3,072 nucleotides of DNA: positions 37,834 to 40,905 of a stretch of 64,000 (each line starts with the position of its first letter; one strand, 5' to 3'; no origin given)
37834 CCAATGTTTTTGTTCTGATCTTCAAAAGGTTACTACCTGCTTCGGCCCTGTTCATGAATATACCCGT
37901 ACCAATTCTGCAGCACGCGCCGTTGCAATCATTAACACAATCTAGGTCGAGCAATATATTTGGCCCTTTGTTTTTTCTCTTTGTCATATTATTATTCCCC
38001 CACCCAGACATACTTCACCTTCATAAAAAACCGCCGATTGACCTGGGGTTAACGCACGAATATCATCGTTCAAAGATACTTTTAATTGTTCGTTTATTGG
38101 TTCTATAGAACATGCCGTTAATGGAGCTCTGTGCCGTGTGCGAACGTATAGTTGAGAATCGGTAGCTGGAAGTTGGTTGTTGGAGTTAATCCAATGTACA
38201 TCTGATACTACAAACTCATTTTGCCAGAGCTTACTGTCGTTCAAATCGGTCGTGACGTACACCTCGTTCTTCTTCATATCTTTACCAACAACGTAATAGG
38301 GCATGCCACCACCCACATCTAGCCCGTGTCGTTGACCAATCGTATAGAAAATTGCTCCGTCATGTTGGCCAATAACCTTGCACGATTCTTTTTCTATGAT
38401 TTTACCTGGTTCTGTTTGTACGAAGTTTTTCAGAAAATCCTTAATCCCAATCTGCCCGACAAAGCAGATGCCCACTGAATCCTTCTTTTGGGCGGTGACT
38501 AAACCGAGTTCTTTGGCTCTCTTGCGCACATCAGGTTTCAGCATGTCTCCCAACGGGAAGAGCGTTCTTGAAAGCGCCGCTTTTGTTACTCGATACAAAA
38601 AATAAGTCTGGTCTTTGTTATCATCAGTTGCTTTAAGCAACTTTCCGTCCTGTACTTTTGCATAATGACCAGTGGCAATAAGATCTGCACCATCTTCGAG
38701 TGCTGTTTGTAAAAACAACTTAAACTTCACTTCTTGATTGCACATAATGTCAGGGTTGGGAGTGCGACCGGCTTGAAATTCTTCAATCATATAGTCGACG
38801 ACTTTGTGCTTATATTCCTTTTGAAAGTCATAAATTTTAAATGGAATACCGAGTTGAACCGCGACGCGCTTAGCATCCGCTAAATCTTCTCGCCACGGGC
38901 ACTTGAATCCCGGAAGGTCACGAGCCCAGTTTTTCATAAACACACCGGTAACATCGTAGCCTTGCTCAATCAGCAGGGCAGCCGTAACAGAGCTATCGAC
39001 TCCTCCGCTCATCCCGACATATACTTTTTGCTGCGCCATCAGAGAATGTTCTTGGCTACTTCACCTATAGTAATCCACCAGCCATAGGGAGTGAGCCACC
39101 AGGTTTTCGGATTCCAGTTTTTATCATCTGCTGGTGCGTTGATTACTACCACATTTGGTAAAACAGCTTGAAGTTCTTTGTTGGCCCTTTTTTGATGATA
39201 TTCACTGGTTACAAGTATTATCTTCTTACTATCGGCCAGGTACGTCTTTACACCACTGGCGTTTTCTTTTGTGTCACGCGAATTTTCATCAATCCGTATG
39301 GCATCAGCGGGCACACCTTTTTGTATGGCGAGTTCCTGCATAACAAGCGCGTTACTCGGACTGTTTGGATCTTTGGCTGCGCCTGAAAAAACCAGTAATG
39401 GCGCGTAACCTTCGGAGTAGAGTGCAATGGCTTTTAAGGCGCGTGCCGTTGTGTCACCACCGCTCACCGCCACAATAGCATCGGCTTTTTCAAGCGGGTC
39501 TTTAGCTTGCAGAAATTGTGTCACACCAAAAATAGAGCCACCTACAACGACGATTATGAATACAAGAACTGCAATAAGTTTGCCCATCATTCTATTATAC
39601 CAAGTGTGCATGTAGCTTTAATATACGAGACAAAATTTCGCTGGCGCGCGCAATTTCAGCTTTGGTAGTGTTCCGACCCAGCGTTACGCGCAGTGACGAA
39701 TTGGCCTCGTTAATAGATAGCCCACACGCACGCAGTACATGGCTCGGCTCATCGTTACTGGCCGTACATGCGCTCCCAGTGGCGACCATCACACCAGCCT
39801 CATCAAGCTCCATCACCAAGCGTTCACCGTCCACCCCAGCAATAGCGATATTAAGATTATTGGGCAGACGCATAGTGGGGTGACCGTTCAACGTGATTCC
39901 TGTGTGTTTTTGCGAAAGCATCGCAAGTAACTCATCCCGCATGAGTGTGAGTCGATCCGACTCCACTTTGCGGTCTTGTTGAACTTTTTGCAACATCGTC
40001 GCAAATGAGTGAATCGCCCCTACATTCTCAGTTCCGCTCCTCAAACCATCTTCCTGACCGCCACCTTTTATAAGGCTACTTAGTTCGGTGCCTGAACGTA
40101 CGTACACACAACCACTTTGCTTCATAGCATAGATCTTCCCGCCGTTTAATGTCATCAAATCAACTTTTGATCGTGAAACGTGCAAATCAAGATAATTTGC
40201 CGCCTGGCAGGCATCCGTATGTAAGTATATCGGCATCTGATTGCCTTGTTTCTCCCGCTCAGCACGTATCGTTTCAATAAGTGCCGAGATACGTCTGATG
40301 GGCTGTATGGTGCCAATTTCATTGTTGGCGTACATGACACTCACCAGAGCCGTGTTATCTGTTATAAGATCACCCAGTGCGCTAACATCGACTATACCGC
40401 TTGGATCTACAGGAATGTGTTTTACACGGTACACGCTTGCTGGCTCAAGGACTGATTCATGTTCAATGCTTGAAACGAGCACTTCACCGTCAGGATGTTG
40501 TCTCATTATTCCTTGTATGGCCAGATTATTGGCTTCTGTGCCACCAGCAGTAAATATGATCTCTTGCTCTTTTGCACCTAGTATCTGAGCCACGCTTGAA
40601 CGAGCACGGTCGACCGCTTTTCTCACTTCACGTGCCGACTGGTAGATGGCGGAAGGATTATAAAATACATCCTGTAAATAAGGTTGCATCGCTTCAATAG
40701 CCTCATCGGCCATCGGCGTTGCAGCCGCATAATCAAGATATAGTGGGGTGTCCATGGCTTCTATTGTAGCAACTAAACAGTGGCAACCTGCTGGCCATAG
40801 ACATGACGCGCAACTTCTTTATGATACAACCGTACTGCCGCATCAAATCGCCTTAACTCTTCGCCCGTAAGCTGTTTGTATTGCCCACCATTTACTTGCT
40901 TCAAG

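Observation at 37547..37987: In-frame amber codon splits a YkgJ-type Cys-cluster gene inside the mnmA-alaS operon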

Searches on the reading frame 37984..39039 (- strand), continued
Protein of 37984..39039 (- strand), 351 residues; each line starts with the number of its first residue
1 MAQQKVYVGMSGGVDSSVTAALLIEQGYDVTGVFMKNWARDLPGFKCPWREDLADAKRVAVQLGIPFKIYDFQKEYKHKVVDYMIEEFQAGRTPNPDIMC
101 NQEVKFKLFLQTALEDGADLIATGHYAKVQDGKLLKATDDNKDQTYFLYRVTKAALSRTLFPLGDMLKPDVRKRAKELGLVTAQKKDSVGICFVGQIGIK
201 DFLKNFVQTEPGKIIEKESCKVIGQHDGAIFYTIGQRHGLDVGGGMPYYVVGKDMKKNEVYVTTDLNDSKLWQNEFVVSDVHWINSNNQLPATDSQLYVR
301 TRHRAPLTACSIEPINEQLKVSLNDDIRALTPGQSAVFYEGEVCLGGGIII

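Call 36: find_encoding_contigs(protein=P0062, flank=3000, max_places=2)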
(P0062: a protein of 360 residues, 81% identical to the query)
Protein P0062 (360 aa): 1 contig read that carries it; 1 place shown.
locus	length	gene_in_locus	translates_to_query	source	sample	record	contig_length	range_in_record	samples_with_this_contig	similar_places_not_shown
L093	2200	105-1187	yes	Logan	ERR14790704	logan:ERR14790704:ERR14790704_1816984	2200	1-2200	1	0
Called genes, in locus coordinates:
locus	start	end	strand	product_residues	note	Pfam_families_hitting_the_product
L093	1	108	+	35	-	?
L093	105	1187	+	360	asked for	PF02540:NAD_synthase (weak), PF03054:tRNA_Me_trans, PF20259:tRNA_Me_trans_M, PF20258:tRNA_Me_trans_C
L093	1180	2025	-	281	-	PF00892:EamA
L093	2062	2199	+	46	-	?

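Call 67: list_cluster_members(proteins=[P0001, P0009, P0056])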
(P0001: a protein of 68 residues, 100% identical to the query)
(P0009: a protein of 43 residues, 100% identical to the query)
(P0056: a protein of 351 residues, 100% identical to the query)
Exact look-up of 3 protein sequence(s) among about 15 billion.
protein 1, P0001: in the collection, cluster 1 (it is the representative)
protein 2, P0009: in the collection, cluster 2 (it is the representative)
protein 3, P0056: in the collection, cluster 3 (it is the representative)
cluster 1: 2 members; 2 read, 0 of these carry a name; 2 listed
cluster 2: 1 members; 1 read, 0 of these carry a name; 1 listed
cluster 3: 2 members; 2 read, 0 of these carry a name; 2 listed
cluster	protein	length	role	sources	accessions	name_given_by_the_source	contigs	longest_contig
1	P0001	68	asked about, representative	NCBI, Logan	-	-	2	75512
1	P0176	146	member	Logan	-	-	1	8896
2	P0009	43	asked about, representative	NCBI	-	-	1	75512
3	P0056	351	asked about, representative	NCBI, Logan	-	-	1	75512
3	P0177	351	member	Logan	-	-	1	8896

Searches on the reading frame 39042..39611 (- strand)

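Call 12: search_protein_families(library=pfam, proteins=[window:39042-39611:-])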
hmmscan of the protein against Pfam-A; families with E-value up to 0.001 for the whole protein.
window:39042-39611:- (190 aa): 1 family
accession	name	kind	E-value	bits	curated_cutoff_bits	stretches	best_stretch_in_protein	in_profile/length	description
PF02698.23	DUF218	-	1.2e-24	87.1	27.6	1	20-175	3-120/133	DUF218 domain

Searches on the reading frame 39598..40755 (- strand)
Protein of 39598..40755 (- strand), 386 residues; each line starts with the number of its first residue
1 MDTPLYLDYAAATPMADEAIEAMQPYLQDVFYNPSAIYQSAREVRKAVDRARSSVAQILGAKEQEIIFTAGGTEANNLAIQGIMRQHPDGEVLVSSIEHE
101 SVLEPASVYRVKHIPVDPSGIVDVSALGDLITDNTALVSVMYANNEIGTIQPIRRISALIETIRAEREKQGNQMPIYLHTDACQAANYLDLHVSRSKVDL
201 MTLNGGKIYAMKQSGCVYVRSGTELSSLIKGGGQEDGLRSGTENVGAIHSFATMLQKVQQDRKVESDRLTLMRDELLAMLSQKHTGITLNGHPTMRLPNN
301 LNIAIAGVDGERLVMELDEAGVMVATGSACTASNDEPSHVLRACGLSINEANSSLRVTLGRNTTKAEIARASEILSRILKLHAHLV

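Call 12: search_protein_families(library=pfam, proteins=[window:39598-40755:-])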
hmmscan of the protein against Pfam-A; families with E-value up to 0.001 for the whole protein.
window:39598-40755:- (386 aa): 3 families
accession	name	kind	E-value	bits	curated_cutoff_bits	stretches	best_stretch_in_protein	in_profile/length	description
PF00266.25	Aminotran_5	-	1.3e-54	186.1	21.5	1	6-369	2-369/371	Aminotransferase class-V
PF00155.27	Aminotran_1_2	-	1.4e-06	28.2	19.7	1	51-165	47-177/361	Aminotransferase class I and II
PF01212.27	Beta_elim_lyase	-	1.3e-05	25.1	27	1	47-187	33-174/288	Beta-eliminating lyase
